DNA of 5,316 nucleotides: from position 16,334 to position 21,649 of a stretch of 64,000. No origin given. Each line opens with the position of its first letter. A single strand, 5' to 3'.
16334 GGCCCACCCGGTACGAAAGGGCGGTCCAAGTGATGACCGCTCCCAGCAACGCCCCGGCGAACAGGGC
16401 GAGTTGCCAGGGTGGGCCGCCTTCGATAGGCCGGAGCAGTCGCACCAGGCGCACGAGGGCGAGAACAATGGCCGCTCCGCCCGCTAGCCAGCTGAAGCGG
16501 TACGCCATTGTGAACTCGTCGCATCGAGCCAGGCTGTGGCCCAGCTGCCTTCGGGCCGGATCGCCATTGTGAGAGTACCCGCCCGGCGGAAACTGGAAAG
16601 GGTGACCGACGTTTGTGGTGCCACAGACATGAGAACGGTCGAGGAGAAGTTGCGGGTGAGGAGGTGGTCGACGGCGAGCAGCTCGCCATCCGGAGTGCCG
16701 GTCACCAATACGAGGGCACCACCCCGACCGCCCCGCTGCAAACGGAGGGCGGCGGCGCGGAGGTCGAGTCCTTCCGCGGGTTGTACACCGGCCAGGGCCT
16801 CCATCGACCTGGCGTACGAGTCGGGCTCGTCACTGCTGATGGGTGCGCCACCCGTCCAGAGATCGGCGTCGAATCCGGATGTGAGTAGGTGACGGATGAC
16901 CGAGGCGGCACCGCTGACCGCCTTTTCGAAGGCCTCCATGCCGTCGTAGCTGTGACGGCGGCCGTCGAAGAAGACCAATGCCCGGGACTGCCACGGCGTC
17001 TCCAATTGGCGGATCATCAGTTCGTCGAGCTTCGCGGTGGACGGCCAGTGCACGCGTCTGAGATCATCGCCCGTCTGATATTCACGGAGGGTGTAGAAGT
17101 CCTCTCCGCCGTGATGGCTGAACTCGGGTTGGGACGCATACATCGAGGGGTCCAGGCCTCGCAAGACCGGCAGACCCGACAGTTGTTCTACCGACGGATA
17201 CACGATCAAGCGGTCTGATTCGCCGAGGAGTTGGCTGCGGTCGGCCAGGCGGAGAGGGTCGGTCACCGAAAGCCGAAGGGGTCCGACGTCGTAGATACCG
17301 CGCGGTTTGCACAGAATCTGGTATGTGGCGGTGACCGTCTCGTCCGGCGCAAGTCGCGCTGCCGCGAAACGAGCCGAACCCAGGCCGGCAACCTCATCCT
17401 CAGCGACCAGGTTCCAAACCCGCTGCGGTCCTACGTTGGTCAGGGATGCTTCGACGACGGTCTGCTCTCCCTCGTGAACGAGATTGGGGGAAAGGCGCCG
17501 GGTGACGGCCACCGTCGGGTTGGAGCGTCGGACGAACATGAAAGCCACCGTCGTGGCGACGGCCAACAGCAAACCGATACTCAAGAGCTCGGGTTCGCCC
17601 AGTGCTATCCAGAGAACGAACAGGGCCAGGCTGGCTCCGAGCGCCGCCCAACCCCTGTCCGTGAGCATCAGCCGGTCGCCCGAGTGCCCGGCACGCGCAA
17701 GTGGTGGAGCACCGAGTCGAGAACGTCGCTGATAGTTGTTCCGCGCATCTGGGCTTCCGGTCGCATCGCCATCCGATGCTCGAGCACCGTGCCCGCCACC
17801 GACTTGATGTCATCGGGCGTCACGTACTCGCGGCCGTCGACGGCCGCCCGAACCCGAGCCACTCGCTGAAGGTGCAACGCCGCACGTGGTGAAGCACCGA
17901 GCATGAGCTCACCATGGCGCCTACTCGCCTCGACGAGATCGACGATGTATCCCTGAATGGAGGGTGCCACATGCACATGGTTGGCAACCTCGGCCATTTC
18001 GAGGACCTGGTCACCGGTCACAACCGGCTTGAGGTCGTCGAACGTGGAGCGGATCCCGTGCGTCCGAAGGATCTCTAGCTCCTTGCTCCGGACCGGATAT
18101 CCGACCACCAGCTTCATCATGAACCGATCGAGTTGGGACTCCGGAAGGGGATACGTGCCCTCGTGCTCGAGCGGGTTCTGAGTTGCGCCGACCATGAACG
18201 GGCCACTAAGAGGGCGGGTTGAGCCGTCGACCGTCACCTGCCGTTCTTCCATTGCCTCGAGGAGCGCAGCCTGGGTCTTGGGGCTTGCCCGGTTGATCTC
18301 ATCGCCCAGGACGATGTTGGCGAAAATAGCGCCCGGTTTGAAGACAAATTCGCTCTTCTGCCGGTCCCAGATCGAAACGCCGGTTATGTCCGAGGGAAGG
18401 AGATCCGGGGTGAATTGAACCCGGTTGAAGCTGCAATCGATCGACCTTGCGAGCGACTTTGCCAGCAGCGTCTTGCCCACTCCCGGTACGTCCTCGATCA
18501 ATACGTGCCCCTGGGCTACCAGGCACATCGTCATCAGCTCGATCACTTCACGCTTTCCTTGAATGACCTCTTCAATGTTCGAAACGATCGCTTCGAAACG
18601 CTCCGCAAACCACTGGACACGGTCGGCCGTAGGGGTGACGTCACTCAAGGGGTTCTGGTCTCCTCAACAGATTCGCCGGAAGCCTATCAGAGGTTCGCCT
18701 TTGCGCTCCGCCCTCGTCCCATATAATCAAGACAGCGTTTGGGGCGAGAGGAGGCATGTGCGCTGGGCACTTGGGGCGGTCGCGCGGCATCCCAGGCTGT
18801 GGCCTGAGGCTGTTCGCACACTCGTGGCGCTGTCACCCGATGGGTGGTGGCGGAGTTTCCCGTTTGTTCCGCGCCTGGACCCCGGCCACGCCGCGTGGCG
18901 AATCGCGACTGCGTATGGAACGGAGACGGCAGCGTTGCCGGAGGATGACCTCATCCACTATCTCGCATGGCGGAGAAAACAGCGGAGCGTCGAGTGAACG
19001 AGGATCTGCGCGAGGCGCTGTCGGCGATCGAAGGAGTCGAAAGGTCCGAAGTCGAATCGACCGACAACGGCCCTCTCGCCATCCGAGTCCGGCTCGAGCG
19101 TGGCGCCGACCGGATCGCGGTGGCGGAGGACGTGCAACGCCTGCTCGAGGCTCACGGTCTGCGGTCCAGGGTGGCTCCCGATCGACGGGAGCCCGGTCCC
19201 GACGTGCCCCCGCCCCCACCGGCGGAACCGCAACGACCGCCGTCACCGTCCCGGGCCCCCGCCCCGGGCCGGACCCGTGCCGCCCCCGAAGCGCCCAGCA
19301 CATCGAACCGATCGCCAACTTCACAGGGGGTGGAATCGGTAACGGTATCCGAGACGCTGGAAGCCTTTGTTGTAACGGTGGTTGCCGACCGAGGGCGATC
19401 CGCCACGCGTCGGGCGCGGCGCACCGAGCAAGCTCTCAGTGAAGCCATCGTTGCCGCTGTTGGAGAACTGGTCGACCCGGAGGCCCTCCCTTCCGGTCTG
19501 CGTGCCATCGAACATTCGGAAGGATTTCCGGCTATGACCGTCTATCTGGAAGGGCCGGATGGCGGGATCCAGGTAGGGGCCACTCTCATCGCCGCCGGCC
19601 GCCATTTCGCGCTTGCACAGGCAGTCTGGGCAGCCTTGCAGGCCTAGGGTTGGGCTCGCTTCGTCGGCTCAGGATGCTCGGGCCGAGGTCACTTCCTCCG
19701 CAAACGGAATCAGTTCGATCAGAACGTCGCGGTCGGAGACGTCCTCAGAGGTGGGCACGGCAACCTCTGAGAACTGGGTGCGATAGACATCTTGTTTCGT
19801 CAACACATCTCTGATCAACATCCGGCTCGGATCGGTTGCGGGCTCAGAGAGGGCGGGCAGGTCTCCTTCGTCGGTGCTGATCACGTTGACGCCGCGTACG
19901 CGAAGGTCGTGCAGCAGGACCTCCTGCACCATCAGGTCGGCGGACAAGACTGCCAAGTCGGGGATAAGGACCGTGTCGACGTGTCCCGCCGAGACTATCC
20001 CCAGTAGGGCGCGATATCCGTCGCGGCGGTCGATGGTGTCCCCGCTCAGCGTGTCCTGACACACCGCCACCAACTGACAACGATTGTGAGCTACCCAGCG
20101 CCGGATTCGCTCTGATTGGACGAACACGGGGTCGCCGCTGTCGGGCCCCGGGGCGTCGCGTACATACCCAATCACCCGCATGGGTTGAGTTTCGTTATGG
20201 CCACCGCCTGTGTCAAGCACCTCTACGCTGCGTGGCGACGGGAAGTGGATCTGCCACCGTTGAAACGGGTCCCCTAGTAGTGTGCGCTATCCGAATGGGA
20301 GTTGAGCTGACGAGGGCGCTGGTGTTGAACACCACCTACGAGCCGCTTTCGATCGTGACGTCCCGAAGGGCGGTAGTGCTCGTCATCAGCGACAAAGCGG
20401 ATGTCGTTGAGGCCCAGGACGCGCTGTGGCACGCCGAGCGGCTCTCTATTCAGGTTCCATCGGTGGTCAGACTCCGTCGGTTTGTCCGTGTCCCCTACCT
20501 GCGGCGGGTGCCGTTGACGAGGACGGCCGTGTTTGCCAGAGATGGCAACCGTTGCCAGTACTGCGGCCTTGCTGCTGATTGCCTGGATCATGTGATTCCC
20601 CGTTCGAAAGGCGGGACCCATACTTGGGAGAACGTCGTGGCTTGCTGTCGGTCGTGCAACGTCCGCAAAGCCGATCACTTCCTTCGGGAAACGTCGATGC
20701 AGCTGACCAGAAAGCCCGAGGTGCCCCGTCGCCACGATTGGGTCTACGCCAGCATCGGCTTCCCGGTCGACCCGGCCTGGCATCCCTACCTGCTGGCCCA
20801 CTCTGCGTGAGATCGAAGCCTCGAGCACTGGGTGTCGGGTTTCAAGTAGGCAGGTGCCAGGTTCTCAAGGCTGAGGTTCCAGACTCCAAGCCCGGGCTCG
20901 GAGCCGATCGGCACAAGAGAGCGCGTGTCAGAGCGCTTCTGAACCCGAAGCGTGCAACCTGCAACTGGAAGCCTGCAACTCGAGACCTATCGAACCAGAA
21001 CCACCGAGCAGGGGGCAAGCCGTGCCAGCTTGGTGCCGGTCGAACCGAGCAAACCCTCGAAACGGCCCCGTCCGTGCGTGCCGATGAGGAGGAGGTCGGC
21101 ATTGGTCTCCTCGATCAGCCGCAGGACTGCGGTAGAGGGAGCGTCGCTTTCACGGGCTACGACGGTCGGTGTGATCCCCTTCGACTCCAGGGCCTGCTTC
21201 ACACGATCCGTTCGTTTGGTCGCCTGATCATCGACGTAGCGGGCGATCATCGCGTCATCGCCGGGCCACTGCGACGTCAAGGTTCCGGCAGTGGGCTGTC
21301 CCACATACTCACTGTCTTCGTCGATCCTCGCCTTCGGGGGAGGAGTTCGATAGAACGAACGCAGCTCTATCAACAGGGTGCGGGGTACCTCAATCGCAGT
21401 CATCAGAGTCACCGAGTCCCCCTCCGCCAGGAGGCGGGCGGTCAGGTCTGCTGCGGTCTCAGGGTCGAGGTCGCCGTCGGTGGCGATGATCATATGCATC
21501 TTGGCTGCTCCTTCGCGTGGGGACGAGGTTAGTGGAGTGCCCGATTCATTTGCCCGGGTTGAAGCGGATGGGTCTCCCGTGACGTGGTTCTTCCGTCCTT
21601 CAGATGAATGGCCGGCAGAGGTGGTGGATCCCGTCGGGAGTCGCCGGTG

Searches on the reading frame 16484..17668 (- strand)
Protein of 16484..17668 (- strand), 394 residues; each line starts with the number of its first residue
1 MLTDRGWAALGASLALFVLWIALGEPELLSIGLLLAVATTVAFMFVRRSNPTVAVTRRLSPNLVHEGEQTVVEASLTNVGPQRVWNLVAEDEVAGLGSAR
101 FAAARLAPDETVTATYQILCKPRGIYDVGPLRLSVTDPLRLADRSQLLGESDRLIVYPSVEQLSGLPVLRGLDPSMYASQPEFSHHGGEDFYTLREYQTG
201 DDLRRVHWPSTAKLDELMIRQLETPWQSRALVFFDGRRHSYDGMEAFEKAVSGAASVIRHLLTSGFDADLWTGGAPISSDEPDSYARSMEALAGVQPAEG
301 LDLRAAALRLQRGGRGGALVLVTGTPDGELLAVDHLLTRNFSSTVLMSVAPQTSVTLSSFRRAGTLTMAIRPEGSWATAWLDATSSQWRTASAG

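Call 14: search_protein_families(library=pfam, proteins=[window:16484-17668:-], max_evalue=0.001)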
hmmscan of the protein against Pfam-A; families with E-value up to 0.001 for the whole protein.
window:16484-17668:- (394 aa): 1 family
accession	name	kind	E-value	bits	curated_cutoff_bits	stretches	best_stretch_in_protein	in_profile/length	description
PF01882.25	DUF58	-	2.3e-07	30.7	23.4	1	194-264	2-74/216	Protein of unknown function DUF58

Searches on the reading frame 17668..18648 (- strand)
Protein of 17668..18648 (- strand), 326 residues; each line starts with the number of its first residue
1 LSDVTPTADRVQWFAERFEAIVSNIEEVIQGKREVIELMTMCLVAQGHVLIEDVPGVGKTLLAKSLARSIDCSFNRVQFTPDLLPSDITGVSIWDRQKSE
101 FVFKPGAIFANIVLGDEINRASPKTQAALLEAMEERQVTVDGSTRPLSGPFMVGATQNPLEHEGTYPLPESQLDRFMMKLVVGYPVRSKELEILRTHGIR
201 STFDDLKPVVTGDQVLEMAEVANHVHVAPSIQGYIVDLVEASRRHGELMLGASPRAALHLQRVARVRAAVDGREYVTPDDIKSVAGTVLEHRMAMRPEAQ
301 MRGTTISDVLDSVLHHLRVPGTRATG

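Call 14: search_protein_families(library=pfam, proteins=[window:17668-18648:-], max_evalue=0.001)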
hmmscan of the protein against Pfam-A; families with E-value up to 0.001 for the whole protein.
window:17668-18648:- (326 aa): 8 families
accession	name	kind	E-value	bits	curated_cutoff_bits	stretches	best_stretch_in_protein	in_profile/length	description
PF07726.17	AAA_3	-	8.4e-64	213.8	27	1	48-178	1-131/131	ATPase family associated with various cellular activities (AAA)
PF17863.7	AAA_lid_2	-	4.6e-21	74.8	22.7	1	241-311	2-72/74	AAA lid domain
PF20030.5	bpMoxR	-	1.6e-12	47.3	27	1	17-198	2-181/205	MoxR domain in the MoxR-vWA-beta-propeller ternary systems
PF07728.20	AAA_5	-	1.9e-12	47.8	22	1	49-176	2-139/139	AAA domain (dynein-related subfamily)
PF00493.29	MCM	-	9.6e-06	25.3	23.3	1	43-140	54-152/224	MCM P-loop domain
PF00004.35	AAA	-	1.4e-05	26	21.2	1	54-159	6-111/131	ATPase family associated with various cellular activities (AAA)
PF00158.32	Sigma54_activat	-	6.4e-05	23.1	20.2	0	116-161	100-146/168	Sigma-54 interaction domain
PF05496.18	RuvB_N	-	0.00033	20.9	27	0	45-139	32-114/159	Holliday junction DNA helicase RuvB P-loop domain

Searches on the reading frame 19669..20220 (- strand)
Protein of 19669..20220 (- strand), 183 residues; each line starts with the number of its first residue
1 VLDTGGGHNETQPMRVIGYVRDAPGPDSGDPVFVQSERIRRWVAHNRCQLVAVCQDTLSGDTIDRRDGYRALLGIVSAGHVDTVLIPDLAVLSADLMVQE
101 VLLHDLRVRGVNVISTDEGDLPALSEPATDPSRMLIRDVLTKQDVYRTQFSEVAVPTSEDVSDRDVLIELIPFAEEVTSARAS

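Call 14: search_protein_families(library=pfam, proteins=[window:19669-20220:-], max_evalue=0.001)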
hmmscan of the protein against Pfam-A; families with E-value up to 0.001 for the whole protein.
window:19669-20220:- (183 aa): 1 family
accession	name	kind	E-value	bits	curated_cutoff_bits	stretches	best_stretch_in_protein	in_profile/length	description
PF00239.26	Resolvase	-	1.7e-11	44.8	23.3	1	17-135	2-113/145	Resolvase, N terminal domain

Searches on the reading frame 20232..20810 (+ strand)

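Call 14: search_protein_families(library=pfam, proteins=[window:20232-20810:+], max_evalue=0.001)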
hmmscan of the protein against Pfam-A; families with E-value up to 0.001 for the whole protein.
window:20232-20810:+ (192 aa): 2 families
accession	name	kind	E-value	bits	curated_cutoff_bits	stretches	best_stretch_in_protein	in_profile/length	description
PF14279.12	HNH_5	-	1.2e-12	48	27.5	1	108-158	1-55/56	HNH endonuclease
PF01844.29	HNH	-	4.3e-10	40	21.4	1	108-147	1-45/47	HNH endonuclease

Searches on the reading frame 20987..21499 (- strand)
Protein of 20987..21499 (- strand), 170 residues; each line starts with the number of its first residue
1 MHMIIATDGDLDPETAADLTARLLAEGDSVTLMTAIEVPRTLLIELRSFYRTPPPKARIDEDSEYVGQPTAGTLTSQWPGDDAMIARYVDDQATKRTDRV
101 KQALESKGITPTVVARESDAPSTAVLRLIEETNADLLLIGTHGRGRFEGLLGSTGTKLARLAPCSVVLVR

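Call 14: search_protein_families(library=pfam, proteins=[window:20987-21499:-], max_evalue=0.001)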
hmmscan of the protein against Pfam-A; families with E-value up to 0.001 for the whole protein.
window:20987-21499:- (170 aa): 1 family
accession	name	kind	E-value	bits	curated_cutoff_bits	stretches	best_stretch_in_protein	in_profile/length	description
PF00582.32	Usp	-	3.1e-18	67.1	24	1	2-170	4-141/141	Universal stress protein family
